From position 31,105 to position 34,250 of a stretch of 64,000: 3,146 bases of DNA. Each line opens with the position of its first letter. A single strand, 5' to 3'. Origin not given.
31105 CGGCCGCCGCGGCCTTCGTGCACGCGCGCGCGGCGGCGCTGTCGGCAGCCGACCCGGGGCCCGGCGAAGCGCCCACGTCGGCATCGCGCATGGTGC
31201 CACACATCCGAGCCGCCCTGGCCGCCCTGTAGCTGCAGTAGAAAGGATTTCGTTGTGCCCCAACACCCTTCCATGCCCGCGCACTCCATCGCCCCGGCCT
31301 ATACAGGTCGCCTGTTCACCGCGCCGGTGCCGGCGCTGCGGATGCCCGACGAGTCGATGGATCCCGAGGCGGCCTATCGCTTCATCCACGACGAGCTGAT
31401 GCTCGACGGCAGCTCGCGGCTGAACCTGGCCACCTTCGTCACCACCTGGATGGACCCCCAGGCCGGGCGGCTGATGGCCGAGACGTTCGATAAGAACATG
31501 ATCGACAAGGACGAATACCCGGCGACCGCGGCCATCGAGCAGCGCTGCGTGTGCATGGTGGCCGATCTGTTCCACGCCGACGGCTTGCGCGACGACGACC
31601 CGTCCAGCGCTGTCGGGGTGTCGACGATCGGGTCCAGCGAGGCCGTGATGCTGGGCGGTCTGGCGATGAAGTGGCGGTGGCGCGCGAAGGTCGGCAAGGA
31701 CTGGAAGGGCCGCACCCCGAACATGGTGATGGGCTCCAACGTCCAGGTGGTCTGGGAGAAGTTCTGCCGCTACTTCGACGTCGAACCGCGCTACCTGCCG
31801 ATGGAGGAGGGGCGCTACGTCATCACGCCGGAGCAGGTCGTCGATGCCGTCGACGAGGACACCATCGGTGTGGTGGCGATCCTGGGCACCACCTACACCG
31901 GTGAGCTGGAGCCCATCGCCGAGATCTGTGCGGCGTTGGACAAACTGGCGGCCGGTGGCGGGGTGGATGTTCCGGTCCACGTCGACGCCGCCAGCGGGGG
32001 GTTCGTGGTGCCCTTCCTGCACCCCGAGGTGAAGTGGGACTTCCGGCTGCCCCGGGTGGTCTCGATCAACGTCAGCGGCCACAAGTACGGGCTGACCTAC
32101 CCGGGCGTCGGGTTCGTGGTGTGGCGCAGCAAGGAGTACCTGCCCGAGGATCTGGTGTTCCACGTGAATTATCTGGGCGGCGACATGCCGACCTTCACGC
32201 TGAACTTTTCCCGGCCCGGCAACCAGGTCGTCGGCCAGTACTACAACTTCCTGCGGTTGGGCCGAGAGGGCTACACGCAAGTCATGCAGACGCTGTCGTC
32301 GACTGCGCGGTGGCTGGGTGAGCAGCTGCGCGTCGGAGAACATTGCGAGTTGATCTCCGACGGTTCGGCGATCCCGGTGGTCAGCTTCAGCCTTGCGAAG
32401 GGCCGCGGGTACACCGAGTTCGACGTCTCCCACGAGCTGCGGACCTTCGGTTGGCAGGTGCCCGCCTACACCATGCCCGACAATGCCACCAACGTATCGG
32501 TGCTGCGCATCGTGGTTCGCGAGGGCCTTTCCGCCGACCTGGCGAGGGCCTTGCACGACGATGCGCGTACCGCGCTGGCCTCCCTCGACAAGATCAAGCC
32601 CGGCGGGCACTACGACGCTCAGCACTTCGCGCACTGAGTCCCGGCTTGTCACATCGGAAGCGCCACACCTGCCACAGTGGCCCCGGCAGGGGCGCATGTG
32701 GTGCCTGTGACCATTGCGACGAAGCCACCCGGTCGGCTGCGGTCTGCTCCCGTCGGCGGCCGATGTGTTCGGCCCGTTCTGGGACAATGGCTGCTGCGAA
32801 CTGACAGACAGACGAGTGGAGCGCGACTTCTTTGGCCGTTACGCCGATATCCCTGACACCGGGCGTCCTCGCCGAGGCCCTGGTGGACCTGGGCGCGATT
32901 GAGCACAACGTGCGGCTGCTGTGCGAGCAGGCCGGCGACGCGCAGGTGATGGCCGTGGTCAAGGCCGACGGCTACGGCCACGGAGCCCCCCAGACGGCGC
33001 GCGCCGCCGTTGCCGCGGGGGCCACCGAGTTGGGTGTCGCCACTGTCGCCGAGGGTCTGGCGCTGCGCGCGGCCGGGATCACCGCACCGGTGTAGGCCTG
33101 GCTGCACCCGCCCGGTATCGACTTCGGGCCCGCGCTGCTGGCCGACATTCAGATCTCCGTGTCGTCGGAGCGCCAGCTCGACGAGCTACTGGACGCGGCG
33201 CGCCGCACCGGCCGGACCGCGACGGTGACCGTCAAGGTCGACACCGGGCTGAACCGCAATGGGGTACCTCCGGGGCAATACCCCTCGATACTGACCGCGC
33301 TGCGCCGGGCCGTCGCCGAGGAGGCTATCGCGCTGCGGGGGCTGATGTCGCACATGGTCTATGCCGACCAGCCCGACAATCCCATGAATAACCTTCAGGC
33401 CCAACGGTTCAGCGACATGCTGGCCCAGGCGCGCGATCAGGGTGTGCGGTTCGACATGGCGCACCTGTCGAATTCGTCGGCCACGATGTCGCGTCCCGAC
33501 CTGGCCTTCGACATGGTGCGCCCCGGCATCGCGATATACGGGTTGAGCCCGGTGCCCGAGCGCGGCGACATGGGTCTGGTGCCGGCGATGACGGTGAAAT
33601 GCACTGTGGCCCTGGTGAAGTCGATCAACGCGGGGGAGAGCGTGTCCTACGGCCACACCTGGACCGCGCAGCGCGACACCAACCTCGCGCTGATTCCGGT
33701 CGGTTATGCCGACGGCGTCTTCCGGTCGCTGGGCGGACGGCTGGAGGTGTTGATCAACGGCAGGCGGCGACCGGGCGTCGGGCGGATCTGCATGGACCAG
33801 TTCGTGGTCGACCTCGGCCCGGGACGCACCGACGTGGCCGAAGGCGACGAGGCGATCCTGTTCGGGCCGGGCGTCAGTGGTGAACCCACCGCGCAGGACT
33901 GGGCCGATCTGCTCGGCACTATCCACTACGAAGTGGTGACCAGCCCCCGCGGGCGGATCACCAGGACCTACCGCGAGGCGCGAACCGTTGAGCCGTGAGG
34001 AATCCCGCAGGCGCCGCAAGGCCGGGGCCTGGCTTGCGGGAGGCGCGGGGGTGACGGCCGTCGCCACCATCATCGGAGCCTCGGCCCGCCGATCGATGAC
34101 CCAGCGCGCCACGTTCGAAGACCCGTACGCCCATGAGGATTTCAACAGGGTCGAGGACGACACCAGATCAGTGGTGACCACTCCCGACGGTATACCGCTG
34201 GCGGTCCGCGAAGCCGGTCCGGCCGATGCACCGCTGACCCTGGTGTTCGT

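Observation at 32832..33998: Alanine racemase (alr) is split by a single in-frame amber codon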

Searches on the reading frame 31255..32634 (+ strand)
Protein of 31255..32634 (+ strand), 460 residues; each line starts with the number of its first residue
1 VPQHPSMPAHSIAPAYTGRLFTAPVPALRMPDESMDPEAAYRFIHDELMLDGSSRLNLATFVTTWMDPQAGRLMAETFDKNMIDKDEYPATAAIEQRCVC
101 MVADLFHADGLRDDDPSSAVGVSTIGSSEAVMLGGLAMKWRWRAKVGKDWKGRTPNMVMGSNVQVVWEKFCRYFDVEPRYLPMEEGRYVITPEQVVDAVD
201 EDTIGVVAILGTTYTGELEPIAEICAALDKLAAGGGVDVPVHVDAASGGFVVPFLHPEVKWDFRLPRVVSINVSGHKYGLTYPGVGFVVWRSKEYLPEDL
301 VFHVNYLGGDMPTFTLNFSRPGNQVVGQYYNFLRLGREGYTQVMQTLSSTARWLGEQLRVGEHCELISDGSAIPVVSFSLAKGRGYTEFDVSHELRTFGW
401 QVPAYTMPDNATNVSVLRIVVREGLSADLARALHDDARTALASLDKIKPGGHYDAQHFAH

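Call 6: search_protein_families(library=pfam, proteins=[window:31255-32634:+])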
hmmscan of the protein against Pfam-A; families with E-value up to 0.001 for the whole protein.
window:31255-32634:+ (460 aa): 1 family
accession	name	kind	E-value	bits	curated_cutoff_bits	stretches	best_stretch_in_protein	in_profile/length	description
PF00282.25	Pyridoxal_deC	-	6e-70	236.3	27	1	40-380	12-374/375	Pyridoxal-dependent decarboxylase conserved domain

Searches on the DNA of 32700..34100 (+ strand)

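Call 4: search_dna_similar(query=window:32700-34100:+, collection=phages, mode=near, max_rows=5)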
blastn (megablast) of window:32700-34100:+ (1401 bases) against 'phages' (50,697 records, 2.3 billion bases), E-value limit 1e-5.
No match.
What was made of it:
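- Tried and rejected: Phage-collection megablast of the locus found no match and was irrelevant (call 4).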

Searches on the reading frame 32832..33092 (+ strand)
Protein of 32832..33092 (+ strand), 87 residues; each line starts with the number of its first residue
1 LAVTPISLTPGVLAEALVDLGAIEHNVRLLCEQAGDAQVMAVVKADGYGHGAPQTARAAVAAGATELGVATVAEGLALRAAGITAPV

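Call 6: search_protein_families(library=pfam, proteins=[window:32832-33092:+])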
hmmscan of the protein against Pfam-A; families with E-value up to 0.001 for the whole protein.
seq(87 aa): 1 family
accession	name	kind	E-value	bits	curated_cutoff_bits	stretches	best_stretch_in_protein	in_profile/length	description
PF01168.26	Ala_racemase_N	-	9.5e-23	81.5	24.1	1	18-87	1-71/220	Alanine racemase, N-terminal domain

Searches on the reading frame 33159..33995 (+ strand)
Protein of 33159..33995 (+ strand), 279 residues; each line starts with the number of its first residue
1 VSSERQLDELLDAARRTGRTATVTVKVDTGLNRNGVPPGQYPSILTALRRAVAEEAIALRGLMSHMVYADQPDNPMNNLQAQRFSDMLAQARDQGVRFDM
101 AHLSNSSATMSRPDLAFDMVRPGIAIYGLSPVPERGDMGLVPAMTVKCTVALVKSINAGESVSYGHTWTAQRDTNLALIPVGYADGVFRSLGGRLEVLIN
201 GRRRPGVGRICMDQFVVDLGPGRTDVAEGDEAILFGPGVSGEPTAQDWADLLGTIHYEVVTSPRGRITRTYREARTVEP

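Call 6: search_protein_families(library=pfam, proteins=[window:33159-33995:+])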
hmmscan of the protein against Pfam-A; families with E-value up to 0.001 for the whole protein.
window:33159-33995:+ (279 aa): 2 families
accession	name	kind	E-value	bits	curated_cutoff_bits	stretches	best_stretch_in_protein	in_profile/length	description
PF00842.27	Ala_racemase_C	-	2e-44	150.7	25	1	143-271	1-127/127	Alanine racemase, C-terminal domain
PF01168.26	Ala_racemase_N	-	1.3e-35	123.6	24.1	1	2-131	95-220/220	Alanine racemase, N-terminal domain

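Call 9: list_cluster_members(proteins=[window:33159-33995:+, window:32832-33092:+, window:33988-35097:+, window:31255-32634:+, window:35638-36258:+])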
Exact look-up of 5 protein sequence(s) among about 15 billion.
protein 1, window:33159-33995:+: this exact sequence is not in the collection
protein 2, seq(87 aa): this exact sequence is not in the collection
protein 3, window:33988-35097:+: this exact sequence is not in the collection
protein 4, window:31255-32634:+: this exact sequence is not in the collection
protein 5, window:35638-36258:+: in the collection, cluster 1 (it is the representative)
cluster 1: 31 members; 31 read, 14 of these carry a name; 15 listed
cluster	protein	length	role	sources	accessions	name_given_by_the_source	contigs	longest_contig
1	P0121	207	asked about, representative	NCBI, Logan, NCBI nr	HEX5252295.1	MAG TPA: tRNA (adenosine(37)-N6)-threonylcarbamoyltransferase complex dimerization ... | tRNA (adenosine(37)-N6)-threonylcarbamoyltransferase complex dimerization subunit type 1 ...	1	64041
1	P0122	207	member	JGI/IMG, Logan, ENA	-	tRNA threonylcarbamoyl adenosine modification protein YeaZ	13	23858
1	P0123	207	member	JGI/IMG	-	tRNA threonylcarbamoyl adenosine modification protein YeaZ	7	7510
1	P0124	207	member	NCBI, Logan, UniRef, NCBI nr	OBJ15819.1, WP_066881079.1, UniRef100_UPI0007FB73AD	tRNA (adenosine(37)-N6)-threonylcarbamoyltransferase complex dimerization subunit type 1 ...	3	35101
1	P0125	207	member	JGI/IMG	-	tRNA threonylcarbamoyl adenosine modification protein YeaZ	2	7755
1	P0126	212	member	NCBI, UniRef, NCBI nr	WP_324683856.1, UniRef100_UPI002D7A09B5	tRNA (adenosine(37)-N6)-threonylcarbamoyltransferase complex dimerization subunit type 1 ...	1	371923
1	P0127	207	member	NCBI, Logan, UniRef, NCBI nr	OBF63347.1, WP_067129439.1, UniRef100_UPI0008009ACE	tRNA N6-adenosine(37)-N6-threonylcarbamoyltransferase complex dimerization subunit TsaB ... | tRNA (adenosine(37)-N6)-threonylcarbamoyltransferase complex dimerization subunit type 1 ...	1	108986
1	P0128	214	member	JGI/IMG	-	tRNA threonylcarbamoyl adenosine modification protein YeaZ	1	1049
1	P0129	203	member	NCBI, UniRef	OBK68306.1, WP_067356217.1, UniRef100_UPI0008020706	tRNA (adenosine(37)-N6)-threonylcarbamoyltransferase complex dimerization subunit type 1 ...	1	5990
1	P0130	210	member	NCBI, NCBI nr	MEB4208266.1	tRNA (adenosine(37)-N6)-threonylcarbamoyltransferase complex dimerization subunit type 1 ...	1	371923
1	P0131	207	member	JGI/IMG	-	tRNA threonylcarbamoyl adenosine modification protein YeaZ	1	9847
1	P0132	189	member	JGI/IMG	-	tRNA threonylcarbamoyl adenosine modification protein YeaZ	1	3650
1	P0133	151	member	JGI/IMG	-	tRNA threonylcarbamoyl adenosine modification protein YeaZ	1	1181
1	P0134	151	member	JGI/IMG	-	tRNA threonylcarbamoyl adenosine modification protein YeaZ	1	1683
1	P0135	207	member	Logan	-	-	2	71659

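Call 11: find_encoding_contigs(protein=P0121, flank=6000, max_places=10)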
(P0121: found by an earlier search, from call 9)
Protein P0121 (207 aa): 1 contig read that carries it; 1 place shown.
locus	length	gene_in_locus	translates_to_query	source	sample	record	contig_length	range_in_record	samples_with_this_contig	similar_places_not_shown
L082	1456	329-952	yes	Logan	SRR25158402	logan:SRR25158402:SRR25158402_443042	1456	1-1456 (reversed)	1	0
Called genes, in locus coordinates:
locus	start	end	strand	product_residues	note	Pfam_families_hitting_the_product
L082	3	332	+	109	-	?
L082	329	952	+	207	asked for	PF00814:TsaD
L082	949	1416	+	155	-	PF00583:Acetyltransf_1, PF13673:Acetyltransf_10, PF13508:Acetyltransf_7, PF08445:FR47 (weak)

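Call 43: list_cluster_members(proteins=[window:33225-33995:+, window:33345-33995:+, window:32883-33092:+, window:34051-35097:+, window:34096-35097:+, window:31273-32634:+, window:36799-37821:+, window:36778-37821:+, window:36258-36722:+, window:37824-38492:-])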
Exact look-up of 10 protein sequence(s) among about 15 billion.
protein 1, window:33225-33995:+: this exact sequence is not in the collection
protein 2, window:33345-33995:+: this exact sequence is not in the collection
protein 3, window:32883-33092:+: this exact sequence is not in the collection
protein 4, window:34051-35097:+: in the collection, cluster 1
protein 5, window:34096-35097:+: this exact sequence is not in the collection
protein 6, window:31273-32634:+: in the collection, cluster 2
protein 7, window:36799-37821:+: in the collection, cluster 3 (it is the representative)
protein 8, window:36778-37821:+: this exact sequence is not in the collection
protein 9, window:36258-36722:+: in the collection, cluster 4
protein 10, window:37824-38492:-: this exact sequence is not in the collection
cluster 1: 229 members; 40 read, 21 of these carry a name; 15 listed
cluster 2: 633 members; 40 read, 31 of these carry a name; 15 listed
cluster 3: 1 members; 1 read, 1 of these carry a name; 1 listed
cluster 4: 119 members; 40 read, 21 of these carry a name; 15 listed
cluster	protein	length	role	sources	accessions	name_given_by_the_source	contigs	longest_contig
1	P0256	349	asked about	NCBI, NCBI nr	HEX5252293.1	MAG TPA: alpha/beta hydrolase [Mycobacterium sp.] | alpha/beta hydrolase [Mycobacterium sp.]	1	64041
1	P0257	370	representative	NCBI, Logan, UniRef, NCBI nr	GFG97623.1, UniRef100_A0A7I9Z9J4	alpha/beta hydrolase [Mycobacterium timonense] | Alpha/beta hydrolase n=1 Tax=Mycobacterium timonense TaxID=701043 RepID=A0A7I9Z9J4_9MYCO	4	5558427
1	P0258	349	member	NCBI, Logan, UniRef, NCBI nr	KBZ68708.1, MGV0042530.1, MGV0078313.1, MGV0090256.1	alpha/beta fold hydrolase [Mycobacterium colombiense] | Serine aminopeptidase S33 domain-containing protein n=1 Tax=Mycobacterium [tuberculosis] ... | alpha/beta hydrolase [Mycobacterium colombiense]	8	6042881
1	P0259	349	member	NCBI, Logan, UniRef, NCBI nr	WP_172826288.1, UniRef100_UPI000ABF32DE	alpha/beta fold hydrolase [Mycobacterium colombiense] | alpha/beta fold hydrolase n=1 Tax=Mycobacterium colombiense TaxID=339268 ... | alpha/beta hydrolase [Mycobacterium colombiense]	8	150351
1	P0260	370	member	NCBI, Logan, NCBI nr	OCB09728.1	alpha/beta hydrolase [Mycobacterium intracellulare subsp. yongonense]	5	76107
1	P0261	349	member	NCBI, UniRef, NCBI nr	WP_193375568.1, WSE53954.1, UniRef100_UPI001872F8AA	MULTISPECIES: alpha/beta fold hydrolase [Mycobacterium] | alpha/beta fold hydrolase n=1 Tax=Mycobacterium TaxID=1763 RepID=UPI001872F8AA | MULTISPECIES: alpha/beta hydrolase [Mycobacterium]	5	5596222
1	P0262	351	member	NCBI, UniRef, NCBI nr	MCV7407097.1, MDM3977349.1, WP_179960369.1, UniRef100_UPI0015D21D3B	alpha/beta fold hydrolase [Mycobacterium marseillense] | alpha/beta fold hydrolase n=1 Tax=Mycobacterium marseillense TaxID=701042 ... | alpha/beta hydrolase [Mycobacterium marseillense]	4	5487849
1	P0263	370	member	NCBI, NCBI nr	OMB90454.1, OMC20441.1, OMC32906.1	alpha/beta hydrolase [Mycobacterium colombiense]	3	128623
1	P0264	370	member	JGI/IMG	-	pimeloyl-ACP methyl ester carboxylesterase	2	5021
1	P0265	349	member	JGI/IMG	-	pimeloyl-ACP methyl ester carboxylesterase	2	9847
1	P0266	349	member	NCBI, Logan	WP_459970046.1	alpha/beta fold hydrolase [Mycobacterium sp. MUNTM1]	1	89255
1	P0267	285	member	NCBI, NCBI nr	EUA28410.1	alpha/beta hydrolase fold family protein [Mycobacterium intracellulare]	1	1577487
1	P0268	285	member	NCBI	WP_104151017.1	alpha/beta fold hydrolase, partial [Mycobacterium intracellulare]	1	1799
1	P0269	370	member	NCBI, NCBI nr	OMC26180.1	alpha/beta hydrolase [Mycobacterium colombiense]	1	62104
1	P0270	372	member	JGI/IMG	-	pimeloyl-ACP methyl ester carboxylesterase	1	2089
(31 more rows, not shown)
